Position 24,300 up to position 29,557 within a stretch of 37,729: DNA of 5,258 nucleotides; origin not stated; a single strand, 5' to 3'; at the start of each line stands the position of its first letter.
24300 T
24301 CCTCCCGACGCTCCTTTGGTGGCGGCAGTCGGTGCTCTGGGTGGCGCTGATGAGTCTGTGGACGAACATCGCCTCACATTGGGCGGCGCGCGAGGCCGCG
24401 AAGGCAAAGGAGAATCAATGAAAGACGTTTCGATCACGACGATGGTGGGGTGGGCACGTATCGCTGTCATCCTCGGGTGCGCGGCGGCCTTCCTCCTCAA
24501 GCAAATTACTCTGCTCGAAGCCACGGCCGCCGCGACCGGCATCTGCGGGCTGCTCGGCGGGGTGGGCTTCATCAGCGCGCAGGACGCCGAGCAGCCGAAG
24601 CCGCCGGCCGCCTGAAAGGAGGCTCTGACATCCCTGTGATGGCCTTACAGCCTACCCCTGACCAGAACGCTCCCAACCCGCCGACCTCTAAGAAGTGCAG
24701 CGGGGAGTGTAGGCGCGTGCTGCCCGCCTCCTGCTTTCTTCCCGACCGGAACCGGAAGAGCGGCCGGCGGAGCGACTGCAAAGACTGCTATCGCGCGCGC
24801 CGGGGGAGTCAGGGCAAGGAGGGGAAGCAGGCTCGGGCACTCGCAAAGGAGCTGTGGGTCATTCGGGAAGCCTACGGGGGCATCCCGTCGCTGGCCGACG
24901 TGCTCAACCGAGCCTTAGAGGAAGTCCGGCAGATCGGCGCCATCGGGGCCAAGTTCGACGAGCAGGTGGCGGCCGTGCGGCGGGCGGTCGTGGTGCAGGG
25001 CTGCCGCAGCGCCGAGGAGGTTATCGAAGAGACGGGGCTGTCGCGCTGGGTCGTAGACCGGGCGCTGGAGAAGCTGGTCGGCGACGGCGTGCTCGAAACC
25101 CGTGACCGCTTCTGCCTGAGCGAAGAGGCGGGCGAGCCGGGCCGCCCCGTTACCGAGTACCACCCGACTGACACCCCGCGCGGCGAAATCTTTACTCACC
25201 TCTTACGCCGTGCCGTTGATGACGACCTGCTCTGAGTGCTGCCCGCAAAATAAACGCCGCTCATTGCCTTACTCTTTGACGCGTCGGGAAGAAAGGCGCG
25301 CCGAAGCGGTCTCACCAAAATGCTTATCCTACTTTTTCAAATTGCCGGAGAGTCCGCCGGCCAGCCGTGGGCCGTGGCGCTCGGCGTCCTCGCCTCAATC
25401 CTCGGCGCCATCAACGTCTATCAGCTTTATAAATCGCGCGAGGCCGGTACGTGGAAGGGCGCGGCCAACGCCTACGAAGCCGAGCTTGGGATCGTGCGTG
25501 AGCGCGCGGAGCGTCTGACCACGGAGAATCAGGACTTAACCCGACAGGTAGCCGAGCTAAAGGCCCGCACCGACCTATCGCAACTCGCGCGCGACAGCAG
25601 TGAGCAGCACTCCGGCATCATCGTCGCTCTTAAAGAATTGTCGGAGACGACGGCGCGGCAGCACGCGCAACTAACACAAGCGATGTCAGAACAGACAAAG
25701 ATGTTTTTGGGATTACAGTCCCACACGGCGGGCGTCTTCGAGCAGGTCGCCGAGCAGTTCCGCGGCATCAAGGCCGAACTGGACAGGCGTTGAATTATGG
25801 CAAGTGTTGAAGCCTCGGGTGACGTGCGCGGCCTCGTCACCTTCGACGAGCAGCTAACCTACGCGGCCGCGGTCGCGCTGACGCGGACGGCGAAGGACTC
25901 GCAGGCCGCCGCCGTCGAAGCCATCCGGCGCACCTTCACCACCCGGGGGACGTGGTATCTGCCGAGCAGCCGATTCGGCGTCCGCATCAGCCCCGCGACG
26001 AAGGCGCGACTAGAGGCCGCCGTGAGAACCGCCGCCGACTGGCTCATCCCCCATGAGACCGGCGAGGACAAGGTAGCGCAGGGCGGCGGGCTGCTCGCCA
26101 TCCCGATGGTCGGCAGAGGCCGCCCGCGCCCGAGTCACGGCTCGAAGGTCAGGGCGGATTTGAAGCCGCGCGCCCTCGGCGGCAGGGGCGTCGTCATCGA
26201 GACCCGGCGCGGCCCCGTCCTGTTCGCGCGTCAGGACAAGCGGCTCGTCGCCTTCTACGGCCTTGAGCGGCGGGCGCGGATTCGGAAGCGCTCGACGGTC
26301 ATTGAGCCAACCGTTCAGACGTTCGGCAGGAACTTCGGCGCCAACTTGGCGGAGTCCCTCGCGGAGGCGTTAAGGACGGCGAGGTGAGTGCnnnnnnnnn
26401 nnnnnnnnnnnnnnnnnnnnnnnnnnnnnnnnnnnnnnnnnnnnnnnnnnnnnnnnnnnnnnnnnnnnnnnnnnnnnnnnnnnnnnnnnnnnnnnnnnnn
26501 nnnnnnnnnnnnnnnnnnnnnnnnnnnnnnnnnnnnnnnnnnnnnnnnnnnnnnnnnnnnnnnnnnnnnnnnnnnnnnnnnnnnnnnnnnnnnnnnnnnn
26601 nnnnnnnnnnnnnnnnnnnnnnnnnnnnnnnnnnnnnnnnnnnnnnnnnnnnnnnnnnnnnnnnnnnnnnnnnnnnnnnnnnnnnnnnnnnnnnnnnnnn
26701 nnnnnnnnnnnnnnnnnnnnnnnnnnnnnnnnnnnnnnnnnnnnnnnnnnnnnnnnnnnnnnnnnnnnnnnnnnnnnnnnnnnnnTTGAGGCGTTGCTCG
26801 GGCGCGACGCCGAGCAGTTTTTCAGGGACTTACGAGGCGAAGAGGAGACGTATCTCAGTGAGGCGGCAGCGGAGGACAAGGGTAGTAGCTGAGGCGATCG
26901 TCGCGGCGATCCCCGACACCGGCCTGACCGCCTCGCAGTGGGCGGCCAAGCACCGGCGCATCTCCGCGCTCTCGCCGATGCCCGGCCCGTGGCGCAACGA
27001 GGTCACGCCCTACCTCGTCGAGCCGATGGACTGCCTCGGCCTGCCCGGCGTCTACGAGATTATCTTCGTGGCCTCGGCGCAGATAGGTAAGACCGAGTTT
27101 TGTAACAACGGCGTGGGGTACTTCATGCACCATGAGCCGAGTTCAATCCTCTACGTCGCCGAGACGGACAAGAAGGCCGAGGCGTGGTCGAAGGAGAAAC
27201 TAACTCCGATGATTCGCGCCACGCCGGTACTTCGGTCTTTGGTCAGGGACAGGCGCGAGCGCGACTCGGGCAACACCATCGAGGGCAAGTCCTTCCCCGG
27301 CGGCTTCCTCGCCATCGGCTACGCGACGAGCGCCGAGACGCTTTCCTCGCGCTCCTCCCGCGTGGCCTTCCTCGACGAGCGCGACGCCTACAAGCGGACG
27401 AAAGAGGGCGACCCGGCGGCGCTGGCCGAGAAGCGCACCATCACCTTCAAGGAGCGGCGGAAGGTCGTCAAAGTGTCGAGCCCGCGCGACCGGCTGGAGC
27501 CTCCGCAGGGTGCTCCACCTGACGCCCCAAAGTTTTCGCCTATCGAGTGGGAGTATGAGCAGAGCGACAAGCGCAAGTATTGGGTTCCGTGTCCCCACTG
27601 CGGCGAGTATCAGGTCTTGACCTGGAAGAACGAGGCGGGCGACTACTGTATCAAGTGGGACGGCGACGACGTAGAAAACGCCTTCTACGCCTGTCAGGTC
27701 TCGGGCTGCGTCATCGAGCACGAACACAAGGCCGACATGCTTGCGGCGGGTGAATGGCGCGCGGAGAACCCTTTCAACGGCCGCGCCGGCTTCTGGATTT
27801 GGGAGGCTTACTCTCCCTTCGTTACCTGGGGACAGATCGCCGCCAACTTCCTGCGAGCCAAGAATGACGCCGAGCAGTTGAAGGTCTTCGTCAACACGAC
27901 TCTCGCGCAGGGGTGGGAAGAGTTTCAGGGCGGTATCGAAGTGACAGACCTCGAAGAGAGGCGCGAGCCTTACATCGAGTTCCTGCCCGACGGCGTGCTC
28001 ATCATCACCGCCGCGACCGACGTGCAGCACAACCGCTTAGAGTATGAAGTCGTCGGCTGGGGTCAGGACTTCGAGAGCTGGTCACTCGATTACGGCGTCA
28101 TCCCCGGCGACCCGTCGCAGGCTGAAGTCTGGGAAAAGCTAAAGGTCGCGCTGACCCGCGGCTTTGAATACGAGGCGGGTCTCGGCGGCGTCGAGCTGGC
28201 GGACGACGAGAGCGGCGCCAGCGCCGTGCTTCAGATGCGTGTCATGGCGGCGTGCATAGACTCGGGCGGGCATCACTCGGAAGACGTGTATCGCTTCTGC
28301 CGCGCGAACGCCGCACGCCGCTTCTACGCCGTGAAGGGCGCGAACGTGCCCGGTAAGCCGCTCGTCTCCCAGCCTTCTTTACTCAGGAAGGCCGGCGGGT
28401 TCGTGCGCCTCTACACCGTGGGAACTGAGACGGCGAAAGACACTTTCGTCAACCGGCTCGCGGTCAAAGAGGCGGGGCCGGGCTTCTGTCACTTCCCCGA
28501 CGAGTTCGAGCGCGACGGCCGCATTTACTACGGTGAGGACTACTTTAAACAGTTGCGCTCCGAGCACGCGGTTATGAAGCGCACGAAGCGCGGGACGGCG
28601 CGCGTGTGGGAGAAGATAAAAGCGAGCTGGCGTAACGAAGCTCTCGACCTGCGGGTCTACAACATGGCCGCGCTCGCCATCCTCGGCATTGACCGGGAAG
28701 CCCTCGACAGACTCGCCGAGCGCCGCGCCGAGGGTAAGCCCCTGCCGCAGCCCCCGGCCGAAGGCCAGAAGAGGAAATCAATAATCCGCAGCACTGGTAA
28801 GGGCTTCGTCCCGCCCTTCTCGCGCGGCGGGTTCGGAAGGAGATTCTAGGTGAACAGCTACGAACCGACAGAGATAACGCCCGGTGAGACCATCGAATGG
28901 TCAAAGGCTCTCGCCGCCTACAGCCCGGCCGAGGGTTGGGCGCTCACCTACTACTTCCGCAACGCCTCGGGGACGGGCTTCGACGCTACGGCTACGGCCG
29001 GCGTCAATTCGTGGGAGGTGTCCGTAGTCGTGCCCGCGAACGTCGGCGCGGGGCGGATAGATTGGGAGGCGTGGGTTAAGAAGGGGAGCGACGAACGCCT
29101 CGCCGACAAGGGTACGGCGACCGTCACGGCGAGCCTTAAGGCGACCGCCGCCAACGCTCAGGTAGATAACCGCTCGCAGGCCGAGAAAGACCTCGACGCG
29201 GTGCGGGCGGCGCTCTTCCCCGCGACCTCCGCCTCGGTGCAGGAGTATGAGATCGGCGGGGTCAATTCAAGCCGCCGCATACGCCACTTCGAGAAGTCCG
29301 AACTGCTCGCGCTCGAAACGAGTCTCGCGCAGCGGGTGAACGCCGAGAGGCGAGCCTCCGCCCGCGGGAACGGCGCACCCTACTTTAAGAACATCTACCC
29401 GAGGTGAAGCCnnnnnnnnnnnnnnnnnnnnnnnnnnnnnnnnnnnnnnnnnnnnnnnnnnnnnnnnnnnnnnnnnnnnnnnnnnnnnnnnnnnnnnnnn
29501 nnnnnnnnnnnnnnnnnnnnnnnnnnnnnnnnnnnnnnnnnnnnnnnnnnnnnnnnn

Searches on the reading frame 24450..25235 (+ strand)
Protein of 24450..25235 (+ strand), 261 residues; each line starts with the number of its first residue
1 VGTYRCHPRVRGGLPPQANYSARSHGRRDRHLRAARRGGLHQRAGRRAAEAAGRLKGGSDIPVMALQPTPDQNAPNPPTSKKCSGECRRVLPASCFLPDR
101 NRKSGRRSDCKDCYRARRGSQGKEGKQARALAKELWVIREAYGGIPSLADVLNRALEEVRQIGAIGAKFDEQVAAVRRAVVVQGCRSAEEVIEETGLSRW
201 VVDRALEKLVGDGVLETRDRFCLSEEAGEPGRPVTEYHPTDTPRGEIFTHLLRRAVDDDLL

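Call 5: search_protein_families(library=pfam, proteins=[window:24450-25235:+], max_evalue=0.1)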
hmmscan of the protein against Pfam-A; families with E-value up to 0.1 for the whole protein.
window:24450-25235:+ (261 aa): 5 families
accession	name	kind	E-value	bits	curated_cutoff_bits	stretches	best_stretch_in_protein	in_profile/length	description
PF00392.27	GntR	-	0.019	15.1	27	1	189-220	28-59/64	Bacterial regulatory proteins, gntR family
PF01978.25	TrmB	-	0.024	14.9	25.6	1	179-219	16-56/68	Sugar-specific transcriptional regulator TrmB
PF24270.1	HTH_Cmi2_C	-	0.028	15.1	27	1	164-219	67-122/125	Cmi2, C-terminal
PF24033.1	DUF7342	-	0.067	13.6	31.6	0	180-219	12-51/150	Family of unknown function (DUF7342)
PF24409.1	wHTH-PRTase_assc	-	0.089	13.3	27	0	181-220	7-46/83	wHTH-PRTase associated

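Call 35: search_protein_families(library=phrogs, proteins=[window:24450-25235:+], max_evalue=0.01)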
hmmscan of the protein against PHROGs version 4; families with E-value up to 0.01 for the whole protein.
window:24450-25235:+ (261 aa): 3 families
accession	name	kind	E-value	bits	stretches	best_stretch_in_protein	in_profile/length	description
phrog_1035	-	DNA, RNA and nucleotide metabolism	5.6e-08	34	1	68-145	51-116/271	endonuclease VII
phrog_5558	-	moron, auxiliary metabolic gene and host takeover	7.9e-07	30.4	1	78-123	6-107/130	Lar-like restriction alleviation protein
phrog_2633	-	DNA, RNA and nucleotide metabolism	9.5e-05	23.6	1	79-139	12-71/142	endonuclease VII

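Call 74: search_protein_families(library=padloc, proteins=[window:24450-25235:+], max_evalue=0.01)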
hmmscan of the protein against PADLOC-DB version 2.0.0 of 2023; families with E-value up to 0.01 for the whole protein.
window:24450-25235:+ (261 aa): 0 families

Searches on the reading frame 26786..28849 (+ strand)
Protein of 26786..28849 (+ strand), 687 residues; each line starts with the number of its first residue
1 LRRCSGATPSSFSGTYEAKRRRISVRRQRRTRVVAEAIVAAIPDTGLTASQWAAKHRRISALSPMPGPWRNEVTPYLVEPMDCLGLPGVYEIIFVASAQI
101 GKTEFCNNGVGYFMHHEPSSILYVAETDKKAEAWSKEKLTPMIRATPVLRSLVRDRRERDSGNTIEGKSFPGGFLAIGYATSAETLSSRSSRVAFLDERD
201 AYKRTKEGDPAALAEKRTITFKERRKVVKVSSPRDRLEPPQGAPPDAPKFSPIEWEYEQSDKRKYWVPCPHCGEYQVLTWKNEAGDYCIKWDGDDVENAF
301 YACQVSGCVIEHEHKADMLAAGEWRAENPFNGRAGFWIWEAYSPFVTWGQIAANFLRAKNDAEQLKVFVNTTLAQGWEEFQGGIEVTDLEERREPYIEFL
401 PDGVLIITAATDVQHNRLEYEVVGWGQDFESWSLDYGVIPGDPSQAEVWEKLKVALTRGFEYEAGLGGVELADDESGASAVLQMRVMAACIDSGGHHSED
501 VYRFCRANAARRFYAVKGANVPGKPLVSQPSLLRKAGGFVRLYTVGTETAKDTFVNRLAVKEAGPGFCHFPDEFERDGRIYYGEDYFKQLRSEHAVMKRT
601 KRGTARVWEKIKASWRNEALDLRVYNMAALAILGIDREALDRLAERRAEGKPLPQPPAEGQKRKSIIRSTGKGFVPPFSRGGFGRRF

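Call 12: search_protein_families(library=pfam, proteins=[window:26786-28849:+], max_evalue=0.05)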
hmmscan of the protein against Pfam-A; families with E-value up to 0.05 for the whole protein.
window:26786-28849:+ (687 aa): 2 families
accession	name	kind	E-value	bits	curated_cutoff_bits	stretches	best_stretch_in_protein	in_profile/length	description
PF20454.4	GpA_nuclease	-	3.4e-84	283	22.5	1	334-638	2-292/294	Terminase large subunit gpA, endonuclease domain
PF05876.18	GpA_ATPase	-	1.6e-81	274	25.6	1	63-324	1-247/247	Phage terminase large subunit gpA, ATPase domain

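Call 75: find_homologous_proteins(query=window:26786-28849:+, max_evalue=1e-50)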
Query window:26786-28849:+ (687 aa): 3014 proteins with E <= 1e-50 among 8000 candidates; the best 120 are listed.
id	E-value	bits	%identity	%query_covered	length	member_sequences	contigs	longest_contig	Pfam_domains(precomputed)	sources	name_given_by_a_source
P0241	0.0e+0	1549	100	97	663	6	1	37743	PF05876.19,PF20454.5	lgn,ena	-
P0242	0.0e+0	1348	87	95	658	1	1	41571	PF05876.19,PF20454.5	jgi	jgi:phage terminase large subunit GpA-like protein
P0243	0.0e+0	1342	87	96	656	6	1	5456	PF05876.19,PF20454.5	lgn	-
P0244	0.0e+0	1334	86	96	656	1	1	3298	PF05876.19,PF20454.5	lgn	-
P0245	0.0e+0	1331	85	95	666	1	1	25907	PF05876.19,PF20454.5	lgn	-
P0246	0.0e+0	1288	84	96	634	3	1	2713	PF05876.19,PF20454.5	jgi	jgi:phage terminase large subunit GpA-like protein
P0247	0.0e+0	1282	82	96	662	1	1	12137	PF05876.19,PF20454.5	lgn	-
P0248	0.0e+0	1281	82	96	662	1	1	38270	PF05876.19,PF20454.5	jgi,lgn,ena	jgi:phage terminase large subunit GpA-like protein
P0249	0.0e+0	1263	82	95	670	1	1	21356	PF05876.19,PF20454.5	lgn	-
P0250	0.0e+0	1224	80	95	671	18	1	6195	PF05876.19,PF20454.5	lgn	-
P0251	0.0e+0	1200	78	96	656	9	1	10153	PF05876.19,PF20454.5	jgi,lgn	jgi:phage terminase large subunit GpA-like protein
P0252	0.0e+0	1181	77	95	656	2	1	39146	PF05876.19,PF20454.5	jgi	jgi:phage terminase large subunit GpA-like protein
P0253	0.0e+0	1176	76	95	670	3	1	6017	PF05876.19,PF20454.5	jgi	jgi:phage terminase large subunit GpA-like protein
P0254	0.0e+0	1137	76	91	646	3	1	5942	PF05876.19,PF20454.5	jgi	-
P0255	0.0e+0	1087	73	96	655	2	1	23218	PF05876.19,PF20454.5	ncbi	-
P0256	0.0e+0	1071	72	94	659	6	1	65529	PF05876.19,PF20454.5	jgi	jgi:phage terminase large subunit GpA-like protein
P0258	7.0e-252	856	62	91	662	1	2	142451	PF05876.19,PF20454.5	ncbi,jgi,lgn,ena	ncbi:MAG TPA: phage terminase large subunit family protein [Pyrinomonadaceae bacterium]|jgi:phage te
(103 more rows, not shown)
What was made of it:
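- Checked: Another assembly of the same phage is 37,743 bp, which is 37,602 + 141 (call 75).
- Close relatives (TerL 76% or more) all lie on contigs of 41.6 kb or less (call 75).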

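Call 76: find_encoding_contigs(protein=P0256, flank=10000, max_places=1)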
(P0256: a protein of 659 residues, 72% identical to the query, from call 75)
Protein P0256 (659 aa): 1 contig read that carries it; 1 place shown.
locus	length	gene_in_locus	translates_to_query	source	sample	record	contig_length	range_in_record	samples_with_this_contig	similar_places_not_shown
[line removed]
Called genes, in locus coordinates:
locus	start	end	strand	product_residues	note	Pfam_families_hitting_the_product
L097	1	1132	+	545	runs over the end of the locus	PF02789:Peptidase_M17_N, PF00883:Peptidase_M17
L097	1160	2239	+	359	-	PF01073:3Beta_HSD, PF01370:Epimerase, PF07993:NAD_binding_4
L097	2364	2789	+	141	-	PF01475:FUR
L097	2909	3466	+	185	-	PF00578:AhpC-TSA, PF08534:Redoxin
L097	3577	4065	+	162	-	PF00578:AhpC-TSA, PF08534:Redoxin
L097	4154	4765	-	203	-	PF13430:DUF4112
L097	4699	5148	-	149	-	PF00856:SET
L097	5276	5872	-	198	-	-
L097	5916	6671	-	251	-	PF04450:BSP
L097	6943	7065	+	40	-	-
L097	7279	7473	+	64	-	-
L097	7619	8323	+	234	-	-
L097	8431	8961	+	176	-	-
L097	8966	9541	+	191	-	PF20039:DUF6441 (weak)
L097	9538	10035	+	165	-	PF07278:DUF1441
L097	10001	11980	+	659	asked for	PF05876:GpA_ATPase, PF20454:GpA_nuclease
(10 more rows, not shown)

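Call 77: find_encoding_contigs(protein=P0258, flank=10000, max_places=1)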
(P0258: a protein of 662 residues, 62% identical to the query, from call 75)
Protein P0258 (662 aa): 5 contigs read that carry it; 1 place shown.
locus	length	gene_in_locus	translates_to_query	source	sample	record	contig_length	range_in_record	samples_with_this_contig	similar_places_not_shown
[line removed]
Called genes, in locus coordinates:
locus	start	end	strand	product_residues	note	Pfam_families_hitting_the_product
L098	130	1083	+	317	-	PF00589:Phage_integrase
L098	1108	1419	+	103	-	-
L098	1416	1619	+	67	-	-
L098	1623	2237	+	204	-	PF14791:DNA_pol_B_thumb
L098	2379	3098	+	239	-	-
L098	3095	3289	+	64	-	-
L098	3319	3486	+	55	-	-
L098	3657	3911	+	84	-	-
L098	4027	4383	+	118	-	-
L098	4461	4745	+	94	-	-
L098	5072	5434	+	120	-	-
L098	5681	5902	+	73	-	-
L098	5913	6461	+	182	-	-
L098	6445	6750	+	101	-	-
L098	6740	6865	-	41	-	-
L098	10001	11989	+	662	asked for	PF05876:GpA_ATPase, PF20454:GpA_nuclease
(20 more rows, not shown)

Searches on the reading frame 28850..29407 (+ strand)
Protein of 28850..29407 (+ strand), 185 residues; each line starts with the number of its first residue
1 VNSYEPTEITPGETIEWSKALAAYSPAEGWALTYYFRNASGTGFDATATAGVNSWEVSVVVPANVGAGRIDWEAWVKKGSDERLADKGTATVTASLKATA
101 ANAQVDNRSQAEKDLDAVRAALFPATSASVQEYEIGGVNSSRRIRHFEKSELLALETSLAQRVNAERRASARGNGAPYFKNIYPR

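Call 12: search_protein_families(library=pfam, proteins=[window:28850-29407:+], max_evalue=0.05)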
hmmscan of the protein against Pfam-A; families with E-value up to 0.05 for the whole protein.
window:28850-29407:+ (185 aa): 0 families

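Call 35: search_protein_families(library=phrogs, proteins=[window:28850-29407:+], max_evalue=0.01)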
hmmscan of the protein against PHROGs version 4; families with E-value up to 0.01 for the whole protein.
window:28850-29407:+ (185 aa): 1 family
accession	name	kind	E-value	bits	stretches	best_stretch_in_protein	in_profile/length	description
phrog_5774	-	connector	2.1e-25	90.3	1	5-175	3-165/177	head-tail joining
